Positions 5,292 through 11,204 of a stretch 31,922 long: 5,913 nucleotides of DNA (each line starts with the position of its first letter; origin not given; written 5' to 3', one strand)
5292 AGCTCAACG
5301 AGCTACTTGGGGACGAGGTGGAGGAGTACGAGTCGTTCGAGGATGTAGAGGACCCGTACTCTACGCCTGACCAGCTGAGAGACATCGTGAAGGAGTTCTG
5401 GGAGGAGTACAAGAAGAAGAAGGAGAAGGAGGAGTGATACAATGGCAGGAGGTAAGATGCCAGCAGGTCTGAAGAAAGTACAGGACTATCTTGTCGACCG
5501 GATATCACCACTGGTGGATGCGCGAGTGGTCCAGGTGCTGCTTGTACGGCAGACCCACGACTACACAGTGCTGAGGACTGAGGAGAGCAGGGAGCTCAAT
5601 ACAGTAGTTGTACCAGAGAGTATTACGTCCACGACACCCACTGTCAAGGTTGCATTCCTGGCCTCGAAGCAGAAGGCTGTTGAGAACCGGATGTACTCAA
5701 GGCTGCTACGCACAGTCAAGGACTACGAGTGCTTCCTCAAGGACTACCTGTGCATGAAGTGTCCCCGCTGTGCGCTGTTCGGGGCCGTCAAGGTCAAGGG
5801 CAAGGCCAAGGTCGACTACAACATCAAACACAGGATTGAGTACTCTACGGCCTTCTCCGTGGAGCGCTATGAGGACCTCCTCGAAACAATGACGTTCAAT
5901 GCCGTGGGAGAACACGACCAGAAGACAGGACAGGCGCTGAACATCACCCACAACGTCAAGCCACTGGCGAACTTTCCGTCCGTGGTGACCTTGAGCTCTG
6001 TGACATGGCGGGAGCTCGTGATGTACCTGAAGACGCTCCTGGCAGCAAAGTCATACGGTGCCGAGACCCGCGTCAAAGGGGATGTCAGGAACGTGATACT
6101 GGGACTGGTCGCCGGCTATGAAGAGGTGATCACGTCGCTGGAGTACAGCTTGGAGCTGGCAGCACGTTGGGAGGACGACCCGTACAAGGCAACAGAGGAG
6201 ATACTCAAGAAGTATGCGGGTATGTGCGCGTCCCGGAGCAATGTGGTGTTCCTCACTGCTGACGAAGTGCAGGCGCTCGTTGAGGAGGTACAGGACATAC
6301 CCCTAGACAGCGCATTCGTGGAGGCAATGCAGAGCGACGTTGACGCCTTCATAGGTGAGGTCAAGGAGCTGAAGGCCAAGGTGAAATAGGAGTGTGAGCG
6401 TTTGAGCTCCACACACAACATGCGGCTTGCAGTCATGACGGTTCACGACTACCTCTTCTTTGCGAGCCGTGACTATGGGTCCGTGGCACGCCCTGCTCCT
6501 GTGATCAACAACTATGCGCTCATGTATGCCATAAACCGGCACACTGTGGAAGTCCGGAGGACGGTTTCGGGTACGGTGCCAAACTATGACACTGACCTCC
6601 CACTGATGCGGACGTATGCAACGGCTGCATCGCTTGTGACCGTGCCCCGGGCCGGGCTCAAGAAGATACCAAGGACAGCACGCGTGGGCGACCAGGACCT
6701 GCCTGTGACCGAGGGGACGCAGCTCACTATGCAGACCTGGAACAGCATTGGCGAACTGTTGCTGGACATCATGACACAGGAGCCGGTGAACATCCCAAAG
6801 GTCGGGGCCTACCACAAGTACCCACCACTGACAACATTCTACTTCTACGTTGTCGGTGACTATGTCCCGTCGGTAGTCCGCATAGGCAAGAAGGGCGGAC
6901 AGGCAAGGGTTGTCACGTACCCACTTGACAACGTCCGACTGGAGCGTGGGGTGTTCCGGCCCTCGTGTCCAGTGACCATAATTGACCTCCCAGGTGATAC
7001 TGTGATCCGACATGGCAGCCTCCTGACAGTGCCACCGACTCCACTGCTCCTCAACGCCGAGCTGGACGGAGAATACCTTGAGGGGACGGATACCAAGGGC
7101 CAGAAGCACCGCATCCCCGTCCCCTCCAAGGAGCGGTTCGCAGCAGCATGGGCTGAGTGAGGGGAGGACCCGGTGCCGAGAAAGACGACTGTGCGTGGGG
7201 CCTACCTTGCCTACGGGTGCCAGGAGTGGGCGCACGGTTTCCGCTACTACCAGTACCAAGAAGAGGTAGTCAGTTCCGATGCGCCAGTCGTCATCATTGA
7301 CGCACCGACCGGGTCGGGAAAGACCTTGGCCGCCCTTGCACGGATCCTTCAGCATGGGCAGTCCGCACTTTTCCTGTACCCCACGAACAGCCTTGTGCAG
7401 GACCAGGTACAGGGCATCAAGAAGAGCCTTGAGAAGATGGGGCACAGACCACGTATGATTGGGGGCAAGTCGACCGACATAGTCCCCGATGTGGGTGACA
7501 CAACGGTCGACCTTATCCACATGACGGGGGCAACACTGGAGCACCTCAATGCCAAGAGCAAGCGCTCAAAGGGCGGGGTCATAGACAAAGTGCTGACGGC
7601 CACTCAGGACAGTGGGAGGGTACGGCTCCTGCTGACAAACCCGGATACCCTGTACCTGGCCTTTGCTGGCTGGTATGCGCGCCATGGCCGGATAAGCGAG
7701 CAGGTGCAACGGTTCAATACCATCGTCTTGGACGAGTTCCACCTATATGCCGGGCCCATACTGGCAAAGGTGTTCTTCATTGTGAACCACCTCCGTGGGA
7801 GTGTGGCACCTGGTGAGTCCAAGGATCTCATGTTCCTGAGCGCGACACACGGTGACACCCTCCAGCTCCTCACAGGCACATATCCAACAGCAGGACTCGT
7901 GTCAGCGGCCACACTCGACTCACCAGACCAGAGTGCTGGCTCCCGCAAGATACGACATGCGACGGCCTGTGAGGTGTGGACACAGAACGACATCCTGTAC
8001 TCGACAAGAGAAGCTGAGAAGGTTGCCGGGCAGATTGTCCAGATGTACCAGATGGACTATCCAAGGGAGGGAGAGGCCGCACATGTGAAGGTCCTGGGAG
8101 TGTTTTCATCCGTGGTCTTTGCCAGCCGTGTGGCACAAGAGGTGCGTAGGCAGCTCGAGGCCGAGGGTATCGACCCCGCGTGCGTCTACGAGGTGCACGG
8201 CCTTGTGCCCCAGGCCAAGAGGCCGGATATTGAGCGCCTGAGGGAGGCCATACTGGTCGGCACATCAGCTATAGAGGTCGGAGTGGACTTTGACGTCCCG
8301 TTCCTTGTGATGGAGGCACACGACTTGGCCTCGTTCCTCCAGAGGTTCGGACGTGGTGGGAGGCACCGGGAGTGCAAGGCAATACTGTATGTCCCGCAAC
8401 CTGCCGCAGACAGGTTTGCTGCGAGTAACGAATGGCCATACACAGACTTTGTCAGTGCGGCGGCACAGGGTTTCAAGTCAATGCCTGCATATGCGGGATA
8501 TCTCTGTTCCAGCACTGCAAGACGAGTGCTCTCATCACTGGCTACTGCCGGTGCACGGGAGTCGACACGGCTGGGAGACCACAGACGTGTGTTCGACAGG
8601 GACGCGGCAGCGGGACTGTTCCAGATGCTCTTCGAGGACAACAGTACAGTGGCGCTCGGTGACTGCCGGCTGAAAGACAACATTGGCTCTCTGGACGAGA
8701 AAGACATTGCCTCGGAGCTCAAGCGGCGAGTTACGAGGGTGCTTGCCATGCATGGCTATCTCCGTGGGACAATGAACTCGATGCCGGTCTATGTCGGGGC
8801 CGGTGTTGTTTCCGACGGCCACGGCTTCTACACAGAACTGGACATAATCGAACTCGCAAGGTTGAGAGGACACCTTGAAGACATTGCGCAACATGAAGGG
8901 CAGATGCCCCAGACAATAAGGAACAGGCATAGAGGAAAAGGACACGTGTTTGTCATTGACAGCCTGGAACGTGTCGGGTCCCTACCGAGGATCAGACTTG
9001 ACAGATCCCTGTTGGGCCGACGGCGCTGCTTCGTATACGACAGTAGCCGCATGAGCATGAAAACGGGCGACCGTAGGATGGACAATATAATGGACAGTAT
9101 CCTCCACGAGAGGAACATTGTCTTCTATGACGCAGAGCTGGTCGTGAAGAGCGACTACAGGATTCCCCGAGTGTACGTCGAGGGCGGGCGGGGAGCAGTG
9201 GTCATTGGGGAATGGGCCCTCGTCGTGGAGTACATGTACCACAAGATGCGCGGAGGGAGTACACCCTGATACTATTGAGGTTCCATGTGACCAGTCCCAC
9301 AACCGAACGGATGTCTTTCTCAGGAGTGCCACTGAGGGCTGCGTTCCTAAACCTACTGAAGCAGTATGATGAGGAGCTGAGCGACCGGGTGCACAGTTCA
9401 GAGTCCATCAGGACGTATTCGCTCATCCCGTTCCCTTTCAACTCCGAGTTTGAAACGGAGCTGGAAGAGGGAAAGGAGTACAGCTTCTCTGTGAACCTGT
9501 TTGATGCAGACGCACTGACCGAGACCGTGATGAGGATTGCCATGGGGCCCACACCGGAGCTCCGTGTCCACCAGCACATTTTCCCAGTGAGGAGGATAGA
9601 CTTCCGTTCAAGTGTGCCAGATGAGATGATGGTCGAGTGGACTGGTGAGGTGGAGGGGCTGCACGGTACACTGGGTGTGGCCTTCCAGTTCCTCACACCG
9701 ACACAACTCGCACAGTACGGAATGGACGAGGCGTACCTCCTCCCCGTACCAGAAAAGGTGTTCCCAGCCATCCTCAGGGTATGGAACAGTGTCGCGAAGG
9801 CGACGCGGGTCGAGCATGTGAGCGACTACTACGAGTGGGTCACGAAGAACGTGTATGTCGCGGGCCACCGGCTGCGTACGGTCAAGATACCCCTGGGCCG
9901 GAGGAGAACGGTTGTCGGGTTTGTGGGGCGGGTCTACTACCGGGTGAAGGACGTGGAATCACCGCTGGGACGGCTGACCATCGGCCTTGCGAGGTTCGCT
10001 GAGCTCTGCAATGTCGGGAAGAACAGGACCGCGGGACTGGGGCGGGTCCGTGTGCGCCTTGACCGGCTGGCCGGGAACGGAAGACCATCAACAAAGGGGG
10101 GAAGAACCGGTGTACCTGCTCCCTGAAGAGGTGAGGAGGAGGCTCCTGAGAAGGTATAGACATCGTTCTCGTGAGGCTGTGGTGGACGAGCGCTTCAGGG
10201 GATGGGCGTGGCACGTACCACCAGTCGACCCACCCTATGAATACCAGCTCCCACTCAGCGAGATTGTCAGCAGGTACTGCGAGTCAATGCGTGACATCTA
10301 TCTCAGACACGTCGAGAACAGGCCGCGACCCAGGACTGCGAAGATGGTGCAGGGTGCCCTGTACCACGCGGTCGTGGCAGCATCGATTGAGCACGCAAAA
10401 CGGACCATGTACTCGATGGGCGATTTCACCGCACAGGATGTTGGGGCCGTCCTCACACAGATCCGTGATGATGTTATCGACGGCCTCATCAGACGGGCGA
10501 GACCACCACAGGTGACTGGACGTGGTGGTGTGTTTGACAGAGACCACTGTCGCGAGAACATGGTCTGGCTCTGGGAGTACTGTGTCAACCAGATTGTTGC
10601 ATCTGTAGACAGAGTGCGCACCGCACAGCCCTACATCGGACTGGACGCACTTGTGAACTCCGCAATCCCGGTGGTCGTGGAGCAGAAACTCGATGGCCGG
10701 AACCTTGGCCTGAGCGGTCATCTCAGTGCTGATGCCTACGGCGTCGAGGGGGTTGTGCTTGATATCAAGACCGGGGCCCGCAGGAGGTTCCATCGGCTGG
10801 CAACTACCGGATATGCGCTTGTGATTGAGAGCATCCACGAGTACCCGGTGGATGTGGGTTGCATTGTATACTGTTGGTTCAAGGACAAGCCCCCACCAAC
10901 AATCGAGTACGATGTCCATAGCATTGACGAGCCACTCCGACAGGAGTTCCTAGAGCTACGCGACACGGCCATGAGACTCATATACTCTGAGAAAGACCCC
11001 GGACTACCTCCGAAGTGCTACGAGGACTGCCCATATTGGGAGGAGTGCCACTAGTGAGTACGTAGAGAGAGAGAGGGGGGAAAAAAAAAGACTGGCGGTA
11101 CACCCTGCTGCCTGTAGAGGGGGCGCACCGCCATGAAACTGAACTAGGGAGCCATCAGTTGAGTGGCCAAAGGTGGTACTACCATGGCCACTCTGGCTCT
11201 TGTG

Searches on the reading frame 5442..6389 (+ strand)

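Call 3: search_protein_families(library=pfam, proteins=[window:5442-6389:+], max_evalue=0.01)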
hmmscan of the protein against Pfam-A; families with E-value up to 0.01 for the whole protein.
window:5442-6389:+ (315 aa): 1 family
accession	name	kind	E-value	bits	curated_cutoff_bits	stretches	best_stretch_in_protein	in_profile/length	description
PF18320.6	Csc2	-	1.4e-39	136.5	25.5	1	20-286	5-287/298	Csc2 Crispr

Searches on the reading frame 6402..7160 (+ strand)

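Call 3: search_protein_families(library=pfam, proteins=[window:6402-7160:+], max_evalue=0.01)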
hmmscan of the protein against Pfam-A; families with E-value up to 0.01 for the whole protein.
window:6402-7160:+ (252 aa): 0 families

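Call 8: search_protein_families(library=ncbifam, proteins=[window:6402-7160:+], max_evalue=0.01)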
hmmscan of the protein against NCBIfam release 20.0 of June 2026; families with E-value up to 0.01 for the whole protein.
window:6402-7160:+ (252 aa): 1 family
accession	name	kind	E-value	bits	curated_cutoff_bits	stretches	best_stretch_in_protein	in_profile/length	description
TIGR03159.1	cas_Csc1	equivalog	6.7e-20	71.4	41.4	1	12-227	1-210/225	type I-D CRISPR-associated protein Cas5/Csc1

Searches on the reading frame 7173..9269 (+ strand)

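Call 3: search_protein_families(library=pfam, proteins=[window:7173-9269:+], max_evalue=0.01)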
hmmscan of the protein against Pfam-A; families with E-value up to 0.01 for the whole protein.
window:7173-9269:+ (698 aa): 4 families
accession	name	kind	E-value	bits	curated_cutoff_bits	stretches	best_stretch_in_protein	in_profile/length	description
PF00270.35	DEAD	-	3.3e-18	66.4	26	2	38-126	15-109/167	DEAD/DEAH box helicase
PF22590.2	Cas3-like_C_2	-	9e-10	39.2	27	1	315-400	34-106/106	CRISPR-associated nuclease/helicase Cas3, C-terminal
PF04851.21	ResIII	-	5e-08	33.5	22.5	1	38-193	24-138/164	Type III restriction enzyme, res subunit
PF00271.37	Helicase_C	-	0.00082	20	23.5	1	315-398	20-109/110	Helicase conserved C-terminal domain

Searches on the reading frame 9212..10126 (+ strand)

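Call 3: search_protein_families(library=pfam, proteins=[window:9212-10126:+], max_evalue=0.01)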
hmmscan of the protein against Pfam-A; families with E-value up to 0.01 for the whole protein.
window:9212-10126:+ (304 aa): 2 families
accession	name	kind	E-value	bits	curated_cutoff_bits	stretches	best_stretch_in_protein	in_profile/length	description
PF10040.14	CRISPR_Cas6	-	1.9e-16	61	25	1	159-279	2-89/89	CRISPR-associated endoribonuclease Cas6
PF19308.4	CRISPR_Cas6_N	-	0.0042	17.7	23.9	1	36-81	20-65/147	CRISPR Cas6 N-terminal domain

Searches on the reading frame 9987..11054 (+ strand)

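Call 3: search_protein_families(library=pfam, proteins=[window:9987-11054:+], max_evalue=0.01)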
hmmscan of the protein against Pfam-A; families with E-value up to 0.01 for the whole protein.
window:9987-11054:+ (355 aa): 1 family
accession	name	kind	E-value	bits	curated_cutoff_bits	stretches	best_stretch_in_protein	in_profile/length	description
PF06023.18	Csa1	-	8.3e-79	265.4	27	1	51-355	8-290/292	CRISPR-associated exonuclease Csa1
